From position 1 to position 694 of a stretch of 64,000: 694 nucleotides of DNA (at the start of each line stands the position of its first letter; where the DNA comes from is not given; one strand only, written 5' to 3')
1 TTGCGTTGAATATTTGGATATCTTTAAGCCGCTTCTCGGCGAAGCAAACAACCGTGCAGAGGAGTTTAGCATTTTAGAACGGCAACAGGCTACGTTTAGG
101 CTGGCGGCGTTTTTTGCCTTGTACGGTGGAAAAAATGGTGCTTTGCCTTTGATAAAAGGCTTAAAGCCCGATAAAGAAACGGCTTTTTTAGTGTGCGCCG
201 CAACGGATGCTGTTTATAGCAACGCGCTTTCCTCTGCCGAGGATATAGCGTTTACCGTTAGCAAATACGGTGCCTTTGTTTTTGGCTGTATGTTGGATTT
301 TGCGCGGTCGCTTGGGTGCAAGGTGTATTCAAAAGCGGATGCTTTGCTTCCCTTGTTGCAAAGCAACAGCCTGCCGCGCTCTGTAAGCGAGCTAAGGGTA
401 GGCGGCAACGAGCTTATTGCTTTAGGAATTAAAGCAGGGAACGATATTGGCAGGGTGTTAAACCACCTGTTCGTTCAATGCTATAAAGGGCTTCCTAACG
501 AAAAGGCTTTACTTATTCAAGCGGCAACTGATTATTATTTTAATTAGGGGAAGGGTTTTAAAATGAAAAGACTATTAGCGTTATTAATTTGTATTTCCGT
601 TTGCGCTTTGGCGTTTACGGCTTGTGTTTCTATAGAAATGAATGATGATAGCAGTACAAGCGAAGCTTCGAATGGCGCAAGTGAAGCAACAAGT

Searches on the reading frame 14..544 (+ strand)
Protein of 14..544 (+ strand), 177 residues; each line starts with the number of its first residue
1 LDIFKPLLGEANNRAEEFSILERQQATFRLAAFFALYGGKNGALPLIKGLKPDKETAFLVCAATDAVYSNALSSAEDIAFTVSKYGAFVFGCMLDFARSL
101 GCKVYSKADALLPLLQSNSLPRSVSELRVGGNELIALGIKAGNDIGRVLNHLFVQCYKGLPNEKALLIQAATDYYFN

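Call 51: search_protein_families(library=pfam, alignment_id=A3, max_evalue=1e-12)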
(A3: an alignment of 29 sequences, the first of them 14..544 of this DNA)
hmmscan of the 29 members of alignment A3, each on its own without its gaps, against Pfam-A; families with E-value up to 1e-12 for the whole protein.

A. member 1, window:14-544:+ (177 aa): 0 families

B. families by the number of members that match (of 29 scanned): 31 families (the first 25 are shown)
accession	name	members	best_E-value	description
PF00005.33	ABC_tran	3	1e-31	ABC transporter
PF00501.34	AMP-binding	2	3.6e-59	AMP-binding enzyme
PF00664.28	ABC_membrane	2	3.7e-43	ABC transporter transmembrane region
PF13306.12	LRR_5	1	5.6e-119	BspA type Leucine rich repeat region (6 copies)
PF14681.12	UPRTase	1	2.1e-79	Uracil phosphoribosyltransferase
PF00933.27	Glyco_hydro_3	1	2.2e-75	Glycosyl hydrolase family 3 N terminal domain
PF02421.24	FeoB_N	1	1.2e-56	Ferrous iron transport protein B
PF00160.26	Pro_isomerase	1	3.1e-44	Cyclophilin type peptidyl-prolyl cis-trans isomerase/CLD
PF00899.27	ThiF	1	2.8e-37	ThiF family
PF00488.27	MutS_V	1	1.6e-32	MutS domain V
PF14535.12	AMP-binding_C_2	1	1.9e-31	AMP-binding enzyme C-terminal domain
PF01979.26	Amidohydro_1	1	2.9e-30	Amidohydrolase family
PF19571.5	ACT_8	1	1.3e-28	ACT domain pair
PF08876.17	DUF1836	1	8.6e-28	Domain of unknown function (DUF1836)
PF16199.10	Radical_SAM_C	1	1.5e-26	Radical_SAM C-terminal domain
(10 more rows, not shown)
